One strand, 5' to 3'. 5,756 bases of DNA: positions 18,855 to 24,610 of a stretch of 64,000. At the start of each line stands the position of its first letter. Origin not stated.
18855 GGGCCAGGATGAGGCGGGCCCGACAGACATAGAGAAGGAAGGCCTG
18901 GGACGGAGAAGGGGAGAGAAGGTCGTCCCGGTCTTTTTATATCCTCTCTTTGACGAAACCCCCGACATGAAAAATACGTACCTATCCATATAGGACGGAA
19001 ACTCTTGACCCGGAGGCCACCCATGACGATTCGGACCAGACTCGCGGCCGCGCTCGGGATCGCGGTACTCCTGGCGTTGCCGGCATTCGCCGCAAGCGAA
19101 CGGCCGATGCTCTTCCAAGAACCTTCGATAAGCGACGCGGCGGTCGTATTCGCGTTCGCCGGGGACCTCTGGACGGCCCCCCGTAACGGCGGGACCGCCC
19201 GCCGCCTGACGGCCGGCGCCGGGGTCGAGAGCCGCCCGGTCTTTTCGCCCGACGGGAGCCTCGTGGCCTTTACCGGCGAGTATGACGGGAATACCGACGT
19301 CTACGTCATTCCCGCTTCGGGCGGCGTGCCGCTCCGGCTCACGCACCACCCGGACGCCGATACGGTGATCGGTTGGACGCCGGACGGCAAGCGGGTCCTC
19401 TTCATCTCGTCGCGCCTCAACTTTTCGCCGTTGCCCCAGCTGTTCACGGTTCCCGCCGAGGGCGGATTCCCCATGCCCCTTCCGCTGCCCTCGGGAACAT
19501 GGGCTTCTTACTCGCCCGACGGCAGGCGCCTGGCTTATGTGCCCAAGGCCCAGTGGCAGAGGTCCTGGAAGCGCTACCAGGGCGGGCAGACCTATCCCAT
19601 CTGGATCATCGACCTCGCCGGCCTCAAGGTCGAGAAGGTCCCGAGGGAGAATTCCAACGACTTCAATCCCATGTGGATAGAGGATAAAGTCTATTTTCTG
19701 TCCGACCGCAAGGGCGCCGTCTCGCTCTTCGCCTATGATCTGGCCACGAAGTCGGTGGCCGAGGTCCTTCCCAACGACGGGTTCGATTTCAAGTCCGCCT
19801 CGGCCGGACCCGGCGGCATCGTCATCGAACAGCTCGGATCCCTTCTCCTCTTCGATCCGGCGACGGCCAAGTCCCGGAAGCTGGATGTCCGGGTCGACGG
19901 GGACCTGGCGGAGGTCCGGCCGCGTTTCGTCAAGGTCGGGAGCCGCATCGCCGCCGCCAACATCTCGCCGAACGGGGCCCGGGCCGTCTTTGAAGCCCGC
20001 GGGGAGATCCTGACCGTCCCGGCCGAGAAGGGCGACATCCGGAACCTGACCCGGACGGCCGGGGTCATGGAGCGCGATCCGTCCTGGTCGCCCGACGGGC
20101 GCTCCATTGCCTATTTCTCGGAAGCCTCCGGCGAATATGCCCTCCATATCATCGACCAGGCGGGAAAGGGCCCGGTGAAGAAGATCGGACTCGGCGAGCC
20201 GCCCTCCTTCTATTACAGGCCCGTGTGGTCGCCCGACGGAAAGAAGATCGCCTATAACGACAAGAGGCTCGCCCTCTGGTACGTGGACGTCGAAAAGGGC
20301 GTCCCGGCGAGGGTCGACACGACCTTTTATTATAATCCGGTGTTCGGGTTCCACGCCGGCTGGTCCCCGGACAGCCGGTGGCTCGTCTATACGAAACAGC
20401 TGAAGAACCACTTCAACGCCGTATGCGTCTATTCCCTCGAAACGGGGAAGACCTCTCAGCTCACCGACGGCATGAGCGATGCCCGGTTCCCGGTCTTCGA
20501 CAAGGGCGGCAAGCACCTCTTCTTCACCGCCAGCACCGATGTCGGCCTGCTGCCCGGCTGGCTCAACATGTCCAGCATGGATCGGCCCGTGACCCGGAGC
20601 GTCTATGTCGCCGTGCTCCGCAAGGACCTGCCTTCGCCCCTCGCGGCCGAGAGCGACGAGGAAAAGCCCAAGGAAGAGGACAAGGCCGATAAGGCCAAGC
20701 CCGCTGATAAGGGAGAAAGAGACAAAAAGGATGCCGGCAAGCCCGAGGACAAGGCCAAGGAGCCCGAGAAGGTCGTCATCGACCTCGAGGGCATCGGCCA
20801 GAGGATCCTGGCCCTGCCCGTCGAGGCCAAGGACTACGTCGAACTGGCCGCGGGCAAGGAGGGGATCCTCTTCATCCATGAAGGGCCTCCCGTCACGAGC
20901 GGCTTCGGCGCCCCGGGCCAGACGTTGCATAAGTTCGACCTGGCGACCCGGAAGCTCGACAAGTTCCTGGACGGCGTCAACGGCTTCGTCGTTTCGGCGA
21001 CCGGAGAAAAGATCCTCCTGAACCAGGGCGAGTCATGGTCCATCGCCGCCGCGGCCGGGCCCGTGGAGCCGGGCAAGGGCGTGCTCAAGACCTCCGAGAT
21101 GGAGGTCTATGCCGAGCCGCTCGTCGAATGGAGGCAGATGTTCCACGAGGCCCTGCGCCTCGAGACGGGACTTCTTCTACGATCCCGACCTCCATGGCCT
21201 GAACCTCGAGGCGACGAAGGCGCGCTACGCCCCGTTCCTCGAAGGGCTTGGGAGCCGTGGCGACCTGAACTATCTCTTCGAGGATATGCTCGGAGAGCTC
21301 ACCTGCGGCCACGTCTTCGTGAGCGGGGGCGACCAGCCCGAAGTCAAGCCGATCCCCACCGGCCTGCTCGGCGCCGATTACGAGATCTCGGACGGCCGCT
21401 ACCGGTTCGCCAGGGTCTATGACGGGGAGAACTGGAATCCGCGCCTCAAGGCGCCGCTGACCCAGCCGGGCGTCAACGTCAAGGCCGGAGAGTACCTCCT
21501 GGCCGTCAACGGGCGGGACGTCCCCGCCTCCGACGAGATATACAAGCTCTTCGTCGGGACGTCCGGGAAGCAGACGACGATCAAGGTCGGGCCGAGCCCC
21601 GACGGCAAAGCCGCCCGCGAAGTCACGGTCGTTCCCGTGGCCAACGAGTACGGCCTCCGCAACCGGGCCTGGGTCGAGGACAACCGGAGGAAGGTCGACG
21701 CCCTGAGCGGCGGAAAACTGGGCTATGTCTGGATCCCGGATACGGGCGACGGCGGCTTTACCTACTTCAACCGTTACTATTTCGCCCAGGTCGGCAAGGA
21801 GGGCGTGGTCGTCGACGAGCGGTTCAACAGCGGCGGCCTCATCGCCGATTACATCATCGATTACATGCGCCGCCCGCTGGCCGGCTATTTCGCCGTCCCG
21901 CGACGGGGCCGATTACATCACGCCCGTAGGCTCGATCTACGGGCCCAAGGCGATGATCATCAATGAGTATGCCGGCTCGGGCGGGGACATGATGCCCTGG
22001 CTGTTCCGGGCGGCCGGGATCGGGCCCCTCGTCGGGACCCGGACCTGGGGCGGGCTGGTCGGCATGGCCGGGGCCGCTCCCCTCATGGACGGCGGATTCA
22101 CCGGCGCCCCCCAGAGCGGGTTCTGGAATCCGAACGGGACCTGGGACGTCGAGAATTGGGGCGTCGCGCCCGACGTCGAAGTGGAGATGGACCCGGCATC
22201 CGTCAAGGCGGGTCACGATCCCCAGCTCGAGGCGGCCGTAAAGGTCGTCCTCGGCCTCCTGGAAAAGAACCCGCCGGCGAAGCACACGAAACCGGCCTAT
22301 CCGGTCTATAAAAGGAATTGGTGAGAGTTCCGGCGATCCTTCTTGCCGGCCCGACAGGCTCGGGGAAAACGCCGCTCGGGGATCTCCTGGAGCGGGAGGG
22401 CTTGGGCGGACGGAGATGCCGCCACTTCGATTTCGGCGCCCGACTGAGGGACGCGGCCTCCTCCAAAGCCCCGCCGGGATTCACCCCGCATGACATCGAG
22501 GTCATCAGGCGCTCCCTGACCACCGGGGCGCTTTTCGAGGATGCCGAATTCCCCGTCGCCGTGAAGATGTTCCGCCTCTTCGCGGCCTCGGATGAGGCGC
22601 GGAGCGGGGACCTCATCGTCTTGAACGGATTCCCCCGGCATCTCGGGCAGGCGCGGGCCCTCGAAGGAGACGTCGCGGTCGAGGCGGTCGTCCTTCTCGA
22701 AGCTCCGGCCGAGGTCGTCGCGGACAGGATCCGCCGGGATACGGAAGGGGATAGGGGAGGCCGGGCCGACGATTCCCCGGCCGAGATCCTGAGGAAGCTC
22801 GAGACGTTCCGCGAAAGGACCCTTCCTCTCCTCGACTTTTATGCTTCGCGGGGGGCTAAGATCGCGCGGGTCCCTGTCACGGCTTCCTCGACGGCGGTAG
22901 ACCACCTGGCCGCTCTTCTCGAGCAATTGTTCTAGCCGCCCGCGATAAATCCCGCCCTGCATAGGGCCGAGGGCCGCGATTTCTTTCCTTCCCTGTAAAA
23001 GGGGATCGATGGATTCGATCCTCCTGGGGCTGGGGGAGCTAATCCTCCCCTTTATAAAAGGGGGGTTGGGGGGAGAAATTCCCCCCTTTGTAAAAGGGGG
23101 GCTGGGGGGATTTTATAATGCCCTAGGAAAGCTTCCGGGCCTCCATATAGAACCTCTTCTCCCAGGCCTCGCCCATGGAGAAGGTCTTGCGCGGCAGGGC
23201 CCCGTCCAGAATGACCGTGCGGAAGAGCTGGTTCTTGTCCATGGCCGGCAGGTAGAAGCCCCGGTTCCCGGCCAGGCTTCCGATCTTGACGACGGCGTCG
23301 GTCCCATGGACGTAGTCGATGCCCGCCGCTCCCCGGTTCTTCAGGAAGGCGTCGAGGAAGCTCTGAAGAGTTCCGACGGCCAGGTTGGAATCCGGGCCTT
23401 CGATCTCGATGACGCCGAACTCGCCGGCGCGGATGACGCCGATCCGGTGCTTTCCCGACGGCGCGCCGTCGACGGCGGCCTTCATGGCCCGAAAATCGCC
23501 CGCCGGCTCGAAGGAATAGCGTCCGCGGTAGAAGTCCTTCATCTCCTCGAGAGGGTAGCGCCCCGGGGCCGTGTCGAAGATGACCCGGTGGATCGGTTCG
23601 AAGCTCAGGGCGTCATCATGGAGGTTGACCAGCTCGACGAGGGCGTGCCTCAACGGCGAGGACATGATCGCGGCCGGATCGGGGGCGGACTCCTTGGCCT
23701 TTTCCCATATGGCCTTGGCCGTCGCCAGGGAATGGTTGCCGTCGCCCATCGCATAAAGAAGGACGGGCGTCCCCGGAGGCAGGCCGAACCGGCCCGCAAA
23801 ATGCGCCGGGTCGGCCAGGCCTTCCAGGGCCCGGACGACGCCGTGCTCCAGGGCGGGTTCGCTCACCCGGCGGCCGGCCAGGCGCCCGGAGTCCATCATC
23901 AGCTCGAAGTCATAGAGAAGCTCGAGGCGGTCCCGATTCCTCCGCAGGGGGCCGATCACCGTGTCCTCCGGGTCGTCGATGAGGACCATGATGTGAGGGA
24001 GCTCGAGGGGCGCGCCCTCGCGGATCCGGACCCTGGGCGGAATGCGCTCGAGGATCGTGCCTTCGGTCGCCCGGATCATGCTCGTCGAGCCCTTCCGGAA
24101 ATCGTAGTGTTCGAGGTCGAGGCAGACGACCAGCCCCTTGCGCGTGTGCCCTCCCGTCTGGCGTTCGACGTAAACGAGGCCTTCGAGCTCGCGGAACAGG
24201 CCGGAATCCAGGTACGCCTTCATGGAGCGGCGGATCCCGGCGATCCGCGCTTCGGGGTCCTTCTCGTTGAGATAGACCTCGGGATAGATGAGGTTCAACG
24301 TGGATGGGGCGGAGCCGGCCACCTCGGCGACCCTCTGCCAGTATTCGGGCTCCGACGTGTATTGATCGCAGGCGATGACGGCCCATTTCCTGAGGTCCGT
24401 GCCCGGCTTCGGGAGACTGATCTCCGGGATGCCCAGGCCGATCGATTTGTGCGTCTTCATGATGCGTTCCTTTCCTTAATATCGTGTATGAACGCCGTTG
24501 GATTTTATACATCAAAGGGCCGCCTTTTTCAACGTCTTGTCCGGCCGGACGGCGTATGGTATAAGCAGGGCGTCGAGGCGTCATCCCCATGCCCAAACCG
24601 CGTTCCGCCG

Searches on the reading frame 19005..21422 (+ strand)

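Call 46: search_protein_families(library=pfam, proteins=[window:19005-21422:+], max_evalue=0.0001)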
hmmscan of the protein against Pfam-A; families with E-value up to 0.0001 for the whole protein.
window:19005-21422:+ (805 aa): 3 families
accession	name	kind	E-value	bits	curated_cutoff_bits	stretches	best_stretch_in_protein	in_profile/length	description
PF07676.18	PD40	-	1.4e-30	104.9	20.9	2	347-378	3-34/38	WD40-like Beta Propeller Repeat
PF00930.27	DPPIV_N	-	1.3e-08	34.4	22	0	461-536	251-312/354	Dipeptidyl peptidase IV (DPP IV) N-terminal region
PF25174.1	Beta-prop_THOC3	-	6.6e-05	22.5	305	0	405-505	93-186/272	THOC3 beta-propeller domain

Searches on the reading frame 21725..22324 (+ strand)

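Call 46: search_protein_families(library=pfam, proteins=[window:21725-22324:+], max_evalue=0.0001)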
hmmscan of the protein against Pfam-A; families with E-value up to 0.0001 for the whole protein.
window:21725-22324:+ (199 aa): 1 family
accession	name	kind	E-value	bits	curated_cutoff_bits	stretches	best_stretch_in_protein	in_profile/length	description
PF03572.23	Peptidase_S41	-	8.7e-14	51.9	24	1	71-153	85-165/165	Peptidase family S41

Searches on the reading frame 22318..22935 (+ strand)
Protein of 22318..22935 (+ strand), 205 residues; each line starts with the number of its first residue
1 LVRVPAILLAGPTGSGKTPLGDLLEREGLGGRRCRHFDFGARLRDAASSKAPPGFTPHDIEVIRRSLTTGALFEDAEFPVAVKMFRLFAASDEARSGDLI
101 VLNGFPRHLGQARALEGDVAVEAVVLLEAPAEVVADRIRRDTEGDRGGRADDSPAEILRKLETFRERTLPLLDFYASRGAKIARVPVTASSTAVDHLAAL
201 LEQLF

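Call 46: search_protein_families(library=pfam, proteins=[window:22318-22935:+], max_evalue=0.0001)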
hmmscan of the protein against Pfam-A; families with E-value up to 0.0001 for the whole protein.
window:22318-22935:+ (205 aa): 3 families
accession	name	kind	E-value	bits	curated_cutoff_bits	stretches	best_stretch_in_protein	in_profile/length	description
PF00406.28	ADK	-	2.4e-11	44.4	26.8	1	34-179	22-150/151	Adenylate kinase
PF13238.12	AAA_18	-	4.9e-09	37.2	29.4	1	7-153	1-122/128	AAA domain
PF13207.12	AAA_17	-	4.6e-07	30.6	27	1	11-157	2-135/136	AAA domain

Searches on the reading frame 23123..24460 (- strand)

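Call 21: search_protein_families(library=pfam, proteins=[window:23123-24460:-], max_evalue=0.001)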
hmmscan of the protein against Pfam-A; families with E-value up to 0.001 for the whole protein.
window:23123-24460:- (445 aa): 1 family
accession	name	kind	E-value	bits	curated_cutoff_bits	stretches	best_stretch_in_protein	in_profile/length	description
PF06245.16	DUF1015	-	1.3e-59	202.2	25.8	1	20-371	6-324/325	Protein of unknown function (DUF1015)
